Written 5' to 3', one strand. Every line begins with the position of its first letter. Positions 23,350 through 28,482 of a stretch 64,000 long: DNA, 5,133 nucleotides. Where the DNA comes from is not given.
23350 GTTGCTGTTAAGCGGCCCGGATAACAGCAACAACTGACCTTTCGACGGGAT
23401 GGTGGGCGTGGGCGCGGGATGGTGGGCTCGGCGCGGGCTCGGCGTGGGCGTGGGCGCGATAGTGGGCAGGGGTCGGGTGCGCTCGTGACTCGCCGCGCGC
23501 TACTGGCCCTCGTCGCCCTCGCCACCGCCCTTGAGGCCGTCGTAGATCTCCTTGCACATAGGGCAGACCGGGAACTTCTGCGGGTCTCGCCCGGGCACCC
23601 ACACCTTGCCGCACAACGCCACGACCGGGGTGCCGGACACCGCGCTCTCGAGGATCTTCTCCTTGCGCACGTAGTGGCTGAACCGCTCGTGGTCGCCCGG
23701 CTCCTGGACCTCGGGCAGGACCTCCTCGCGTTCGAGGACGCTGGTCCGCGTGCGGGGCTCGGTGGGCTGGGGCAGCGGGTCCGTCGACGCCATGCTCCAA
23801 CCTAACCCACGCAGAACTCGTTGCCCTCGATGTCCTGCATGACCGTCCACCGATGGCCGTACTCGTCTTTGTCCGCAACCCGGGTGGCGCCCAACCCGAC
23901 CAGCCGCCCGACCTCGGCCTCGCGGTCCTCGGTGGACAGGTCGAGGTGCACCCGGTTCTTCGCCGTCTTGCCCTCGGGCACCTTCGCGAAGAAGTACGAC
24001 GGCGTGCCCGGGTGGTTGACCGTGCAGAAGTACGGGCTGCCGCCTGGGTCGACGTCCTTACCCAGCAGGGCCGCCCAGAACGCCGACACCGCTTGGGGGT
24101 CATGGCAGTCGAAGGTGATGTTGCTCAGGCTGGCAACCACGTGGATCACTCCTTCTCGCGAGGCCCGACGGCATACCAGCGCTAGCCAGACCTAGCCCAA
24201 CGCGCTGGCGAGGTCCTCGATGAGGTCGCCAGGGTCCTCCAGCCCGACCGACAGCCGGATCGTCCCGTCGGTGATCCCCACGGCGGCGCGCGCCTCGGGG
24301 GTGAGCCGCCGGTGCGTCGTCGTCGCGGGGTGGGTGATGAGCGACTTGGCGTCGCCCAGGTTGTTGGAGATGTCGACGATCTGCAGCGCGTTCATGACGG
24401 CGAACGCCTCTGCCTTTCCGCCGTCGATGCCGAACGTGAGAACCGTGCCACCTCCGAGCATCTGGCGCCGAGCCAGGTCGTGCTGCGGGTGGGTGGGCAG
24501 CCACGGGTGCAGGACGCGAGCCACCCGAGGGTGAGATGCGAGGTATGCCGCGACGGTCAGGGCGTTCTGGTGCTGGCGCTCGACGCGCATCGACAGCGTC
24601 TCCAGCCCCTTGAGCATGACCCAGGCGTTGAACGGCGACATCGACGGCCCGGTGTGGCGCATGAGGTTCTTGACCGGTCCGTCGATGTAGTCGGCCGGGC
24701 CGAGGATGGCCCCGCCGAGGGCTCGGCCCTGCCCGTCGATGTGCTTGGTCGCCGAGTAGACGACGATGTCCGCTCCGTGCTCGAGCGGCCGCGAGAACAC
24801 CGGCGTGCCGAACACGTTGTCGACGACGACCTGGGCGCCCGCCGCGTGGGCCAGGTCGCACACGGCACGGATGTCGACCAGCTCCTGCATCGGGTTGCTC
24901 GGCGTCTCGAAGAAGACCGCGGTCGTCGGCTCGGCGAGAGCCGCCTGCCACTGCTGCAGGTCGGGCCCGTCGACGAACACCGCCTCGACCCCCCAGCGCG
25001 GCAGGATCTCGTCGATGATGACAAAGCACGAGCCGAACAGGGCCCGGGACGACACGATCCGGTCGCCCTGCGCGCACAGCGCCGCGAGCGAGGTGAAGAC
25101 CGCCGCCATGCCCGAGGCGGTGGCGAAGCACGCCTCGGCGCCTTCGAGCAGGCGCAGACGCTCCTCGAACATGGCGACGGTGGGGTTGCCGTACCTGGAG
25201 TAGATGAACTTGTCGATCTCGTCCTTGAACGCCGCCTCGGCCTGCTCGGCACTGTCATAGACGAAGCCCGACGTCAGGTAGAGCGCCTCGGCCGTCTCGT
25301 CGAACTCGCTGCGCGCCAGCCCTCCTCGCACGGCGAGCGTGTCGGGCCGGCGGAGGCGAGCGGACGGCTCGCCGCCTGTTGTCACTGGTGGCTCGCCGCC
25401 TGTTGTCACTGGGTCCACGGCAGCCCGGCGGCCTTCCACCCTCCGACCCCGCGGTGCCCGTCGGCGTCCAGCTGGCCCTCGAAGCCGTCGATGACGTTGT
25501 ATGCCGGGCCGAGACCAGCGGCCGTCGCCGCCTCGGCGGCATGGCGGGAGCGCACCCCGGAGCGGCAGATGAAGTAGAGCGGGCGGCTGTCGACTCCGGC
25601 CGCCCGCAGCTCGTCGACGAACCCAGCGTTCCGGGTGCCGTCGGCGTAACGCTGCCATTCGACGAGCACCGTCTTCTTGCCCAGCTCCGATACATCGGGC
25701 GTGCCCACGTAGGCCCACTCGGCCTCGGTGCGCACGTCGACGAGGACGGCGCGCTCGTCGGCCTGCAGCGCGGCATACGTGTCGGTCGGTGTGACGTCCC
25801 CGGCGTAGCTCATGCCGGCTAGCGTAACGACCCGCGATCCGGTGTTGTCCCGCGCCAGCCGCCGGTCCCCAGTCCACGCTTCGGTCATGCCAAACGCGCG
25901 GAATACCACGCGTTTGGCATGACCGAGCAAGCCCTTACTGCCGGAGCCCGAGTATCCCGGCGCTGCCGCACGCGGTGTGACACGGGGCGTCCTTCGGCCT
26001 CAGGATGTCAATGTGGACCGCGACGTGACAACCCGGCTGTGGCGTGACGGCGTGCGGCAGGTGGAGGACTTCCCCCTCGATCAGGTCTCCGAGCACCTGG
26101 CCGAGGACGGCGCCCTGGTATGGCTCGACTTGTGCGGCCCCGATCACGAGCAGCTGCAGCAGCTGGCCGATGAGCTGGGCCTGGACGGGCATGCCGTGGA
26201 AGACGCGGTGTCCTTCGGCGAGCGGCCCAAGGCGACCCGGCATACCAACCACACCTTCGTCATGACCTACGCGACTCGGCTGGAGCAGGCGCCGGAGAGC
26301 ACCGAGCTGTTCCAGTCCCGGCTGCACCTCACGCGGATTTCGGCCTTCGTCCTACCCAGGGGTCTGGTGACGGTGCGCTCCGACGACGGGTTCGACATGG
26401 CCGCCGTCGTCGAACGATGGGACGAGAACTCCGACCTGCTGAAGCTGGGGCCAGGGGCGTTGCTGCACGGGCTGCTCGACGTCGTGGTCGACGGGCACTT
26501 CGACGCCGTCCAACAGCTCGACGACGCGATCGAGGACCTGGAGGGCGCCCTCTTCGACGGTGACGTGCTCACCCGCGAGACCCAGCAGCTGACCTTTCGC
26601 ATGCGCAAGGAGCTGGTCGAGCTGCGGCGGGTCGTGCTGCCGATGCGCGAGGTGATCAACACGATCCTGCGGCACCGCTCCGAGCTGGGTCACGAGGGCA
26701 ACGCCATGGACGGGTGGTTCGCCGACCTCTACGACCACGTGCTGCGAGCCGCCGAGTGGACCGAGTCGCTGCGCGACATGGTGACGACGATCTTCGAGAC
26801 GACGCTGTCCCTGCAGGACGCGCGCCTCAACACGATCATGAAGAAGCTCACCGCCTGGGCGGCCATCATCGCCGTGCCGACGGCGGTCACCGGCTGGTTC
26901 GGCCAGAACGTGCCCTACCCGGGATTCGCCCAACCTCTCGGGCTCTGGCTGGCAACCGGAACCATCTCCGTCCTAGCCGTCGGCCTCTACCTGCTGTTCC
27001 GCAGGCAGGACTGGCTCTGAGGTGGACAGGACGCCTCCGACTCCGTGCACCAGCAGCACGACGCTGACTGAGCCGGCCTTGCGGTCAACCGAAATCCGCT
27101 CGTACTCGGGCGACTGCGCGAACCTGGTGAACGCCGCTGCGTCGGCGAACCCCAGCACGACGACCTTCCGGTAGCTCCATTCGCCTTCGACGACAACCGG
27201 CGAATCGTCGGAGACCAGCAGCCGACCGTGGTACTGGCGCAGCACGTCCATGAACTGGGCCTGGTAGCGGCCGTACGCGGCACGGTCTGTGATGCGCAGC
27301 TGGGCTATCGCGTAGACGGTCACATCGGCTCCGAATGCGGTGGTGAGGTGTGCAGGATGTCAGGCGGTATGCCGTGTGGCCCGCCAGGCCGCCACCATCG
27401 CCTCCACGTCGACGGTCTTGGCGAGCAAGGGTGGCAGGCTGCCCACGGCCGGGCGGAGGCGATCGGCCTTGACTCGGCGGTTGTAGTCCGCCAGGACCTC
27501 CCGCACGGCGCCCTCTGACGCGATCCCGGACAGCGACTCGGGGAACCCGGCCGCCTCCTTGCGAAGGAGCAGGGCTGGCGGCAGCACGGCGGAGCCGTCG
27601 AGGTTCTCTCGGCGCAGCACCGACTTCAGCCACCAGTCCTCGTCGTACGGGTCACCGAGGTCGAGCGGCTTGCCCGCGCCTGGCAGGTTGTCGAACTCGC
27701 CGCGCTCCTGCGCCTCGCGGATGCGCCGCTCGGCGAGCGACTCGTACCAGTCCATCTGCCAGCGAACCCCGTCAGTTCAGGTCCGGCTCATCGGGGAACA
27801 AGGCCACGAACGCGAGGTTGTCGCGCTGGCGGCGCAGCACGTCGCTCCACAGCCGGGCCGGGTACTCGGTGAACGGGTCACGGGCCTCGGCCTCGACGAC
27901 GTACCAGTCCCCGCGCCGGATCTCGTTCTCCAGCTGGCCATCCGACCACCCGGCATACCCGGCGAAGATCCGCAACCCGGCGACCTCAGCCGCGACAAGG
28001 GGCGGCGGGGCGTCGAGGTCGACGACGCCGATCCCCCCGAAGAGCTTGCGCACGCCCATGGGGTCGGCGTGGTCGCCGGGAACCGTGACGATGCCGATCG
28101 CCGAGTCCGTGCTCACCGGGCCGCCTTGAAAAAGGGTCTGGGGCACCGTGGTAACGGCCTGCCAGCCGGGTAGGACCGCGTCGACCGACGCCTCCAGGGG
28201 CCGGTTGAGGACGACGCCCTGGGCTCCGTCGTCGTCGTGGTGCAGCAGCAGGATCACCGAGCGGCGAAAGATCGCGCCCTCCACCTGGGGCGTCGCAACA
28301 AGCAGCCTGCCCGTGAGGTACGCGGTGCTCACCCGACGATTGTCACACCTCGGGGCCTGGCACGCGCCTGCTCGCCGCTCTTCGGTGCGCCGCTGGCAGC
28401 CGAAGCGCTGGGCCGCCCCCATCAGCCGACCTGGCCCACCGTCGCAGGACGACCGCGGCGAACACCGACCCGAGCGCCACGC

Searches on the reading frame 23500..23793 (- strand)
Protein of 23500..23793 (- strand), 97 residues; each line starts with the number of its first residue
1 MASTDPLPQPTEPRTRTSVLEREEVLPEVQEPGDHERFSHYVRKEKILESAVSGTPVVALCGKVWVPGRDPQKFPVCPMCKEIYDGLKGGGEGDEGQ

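Call 21: search_protein_families(library=pfam, proteins=[window:23500-23793:-])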
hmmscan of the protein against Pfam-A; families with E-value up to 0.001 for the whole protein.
window:23500-23793:- (97 aa): 1 family
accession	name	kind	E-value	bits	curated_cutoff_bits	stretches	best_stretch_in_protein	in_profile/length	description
PF11238.13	DUF3039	-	3.5e-32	110.4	22.7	1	33-87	2-56/56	Protein of unknown function (DUF3039)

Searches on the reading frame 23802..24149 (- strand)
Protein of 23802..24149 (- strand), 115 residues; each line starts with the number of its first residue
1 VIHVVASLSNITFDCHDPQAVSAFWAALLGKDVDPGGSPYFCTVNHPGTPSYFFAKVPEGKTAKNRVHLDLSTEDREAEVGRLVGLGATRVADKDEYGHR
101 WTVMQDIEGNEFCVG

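Call 22: search_protein_families(library=pfam, proteins=[window:23802-24149:-])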
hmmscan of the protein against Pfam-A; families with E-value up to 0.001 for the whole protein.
window:23802-24149:- (115 aa): 1 family
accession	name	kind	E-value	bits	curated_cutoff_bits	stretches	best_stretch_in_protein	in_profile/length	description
PF18029.7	Glyoxalase_6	-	2.1e-30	105.9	23.6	1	11-114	2-105/106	Glyoxalase-like domain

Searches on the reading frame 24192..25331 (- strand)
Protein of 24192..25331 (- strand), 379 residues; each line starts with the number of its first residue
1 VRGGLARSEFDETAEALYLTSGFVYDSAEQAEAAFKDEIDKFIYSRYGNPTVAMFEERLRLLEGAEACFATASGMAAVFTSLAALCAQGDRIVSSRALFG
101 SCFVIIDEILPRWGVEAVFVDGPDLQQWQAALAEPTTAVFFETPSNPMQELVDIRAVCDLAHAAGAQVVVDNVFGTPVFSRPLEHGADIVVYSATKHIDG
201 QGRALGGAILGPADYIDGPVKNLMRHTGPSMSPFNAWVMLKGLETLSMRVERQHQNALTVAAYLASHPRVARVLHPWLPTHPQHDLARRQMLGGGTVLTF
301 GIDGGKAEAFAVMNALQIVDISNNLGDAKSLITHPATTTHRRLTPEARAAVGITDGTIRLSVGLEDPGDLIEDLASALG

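Call 22: search_protein_families(library=pfam, proteins=[window:24192-25331:-])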
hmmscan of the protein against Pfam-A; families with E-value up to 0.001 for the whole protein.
window:24192-25331:- (379 aa): 5 families
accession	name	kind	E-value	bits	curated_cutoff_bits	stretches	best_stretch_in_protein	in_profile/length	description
PF01053.26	Cys_Met_Meta_PP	-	1.1e-132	442.7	27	1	8-378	13-380/381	Cys/Met metabolism PLP-dependent enzyme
PF00155.27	Aminotran_1_2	-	1.3e-08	34.9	19.7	1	32-225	23-247/361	Aminotransferase class I and II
PF01041.23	DegT_DnrJ_EryC1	-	9e-05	22.3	19.8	1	50-171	24-145/360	DegT/DnrJ/EryC1/StrS aminotransferase family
PF01212.27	Beta_elim_lyase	-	0.00031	20.6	27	0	48-269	30-270/288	Beta-eliminating lyase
PF00266.25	Aminotran_5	-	0.0009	18.7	21.5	0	71-197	70-202/371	Aminotransferase class-V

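Call 45: find_encoding_contigs(protein=window:24192-25331:-, flank=10000, max_places=8)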
Protein window:24192-25331:- (379 aa): no gene with exactly this product is on record in the collection.

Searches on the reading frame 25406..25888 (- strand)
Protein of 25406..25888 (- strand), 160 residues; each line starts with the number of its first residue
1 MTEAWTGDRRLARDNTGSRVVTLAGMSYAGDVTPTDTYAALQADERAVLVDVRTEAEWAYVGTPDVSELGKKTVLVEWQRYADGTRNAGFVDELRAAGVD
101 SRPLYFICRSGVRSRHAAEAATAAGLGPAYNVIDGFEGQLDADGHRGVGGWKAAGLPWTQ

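Call 22: search_protein_families(library=pfam, proteins=[window:25406-25888:-])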
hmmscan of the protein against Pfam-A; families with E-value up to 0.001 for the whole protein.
window:25406-25888:- (160 aa): 1 family
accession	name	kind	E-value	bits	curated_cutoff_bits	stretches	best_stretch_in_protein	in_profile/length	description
PF00581.25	Rhodanese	-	2.9e-06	28.1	22.2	1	37-138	4-98/102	Rhodanese-like domain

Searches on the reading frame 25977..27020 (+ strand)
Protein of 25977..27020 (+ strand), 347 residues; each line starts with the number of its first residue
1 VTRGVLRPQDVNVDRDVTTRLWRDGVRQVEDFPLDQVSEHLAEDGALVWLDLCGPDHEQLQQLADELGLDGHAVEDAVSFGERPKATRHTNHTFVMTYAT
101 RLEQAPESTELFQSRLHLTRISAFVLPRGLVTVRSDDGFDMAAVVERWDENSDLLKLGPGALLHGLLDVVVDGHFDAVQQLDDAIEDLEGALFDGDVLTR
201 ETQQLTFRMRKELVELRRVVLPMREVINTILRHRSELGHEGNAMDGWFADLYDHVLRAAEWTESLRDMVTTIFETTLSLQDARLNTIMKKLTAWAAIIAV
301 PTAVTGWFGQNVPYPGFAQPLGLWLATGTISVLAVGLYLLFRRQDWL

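Call 8: search_protein_families(library=ncbifam, proteins=[window:25977-27020:+])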
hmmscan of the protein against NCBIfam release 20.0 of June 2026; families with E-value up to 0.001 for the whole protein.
window:25977-27020:+ (347 aa): 2 families
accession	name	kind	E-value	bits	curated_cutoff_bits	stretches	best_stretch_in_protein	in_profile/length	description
TIGR00383.1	corA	equivalog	2.9e-43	148.4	200.75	1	36-347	18-320/320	magnesium/cobalt transporter CorA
NF007092.0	PRK09546.1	equivalog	4.3e-10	39.2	292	1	42-347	35-327/327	zinc transporter ZntB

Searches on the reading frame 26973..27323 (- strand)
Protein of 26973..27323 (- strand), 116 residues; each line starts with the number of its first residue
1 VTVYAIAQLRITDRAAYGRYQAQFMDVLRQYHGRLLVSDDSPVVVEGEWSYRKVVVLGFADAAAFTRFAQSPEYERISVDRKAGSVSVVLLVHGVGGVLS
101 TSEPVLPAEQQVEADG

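Call 22: search_protein_families(library=pfam, proteins=[window:26973-27323:-])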
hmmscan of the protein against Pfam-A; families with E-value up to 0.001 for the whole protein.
window:26973-27323:- (116 aa): 1 family
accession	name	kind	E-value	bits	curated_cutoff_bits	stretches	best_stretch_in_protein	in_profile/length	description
PF07045.17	DUF1330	-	6.1e-25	87.9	23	1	2-95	1-94/94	Domain of unknown function (DUF1330)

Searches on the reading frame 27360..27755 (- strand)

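Call 22: search_protein_families(library=pfam, proteins=[window:27360-27755:-])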
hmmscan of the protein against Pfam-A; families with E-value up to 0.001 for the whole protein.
window:27360-27755:- (131 aa): 1 family
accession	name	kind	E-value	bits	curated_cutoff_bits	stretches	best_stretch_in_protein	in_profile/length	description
PF09350.15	DJC28_CD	-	3.1e-24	85.3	27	1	7-73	1-67/70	DnaJ homologue, subfamily C, member 28, conserved domain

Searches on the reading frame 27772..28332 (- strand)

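Call 22: search_protein_families(library=pfam, proteins=[window:27772-28332:-])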
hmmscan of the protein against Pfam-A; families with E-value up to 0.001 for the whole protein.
window:27772-28332:- (186 aa): 1 family
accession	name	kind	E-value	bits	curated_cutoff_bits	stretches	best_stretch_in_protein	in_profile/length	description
PF02622.21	DUF179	-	3.9e-32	111.9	27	1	15-168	1-155/157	AlgH-like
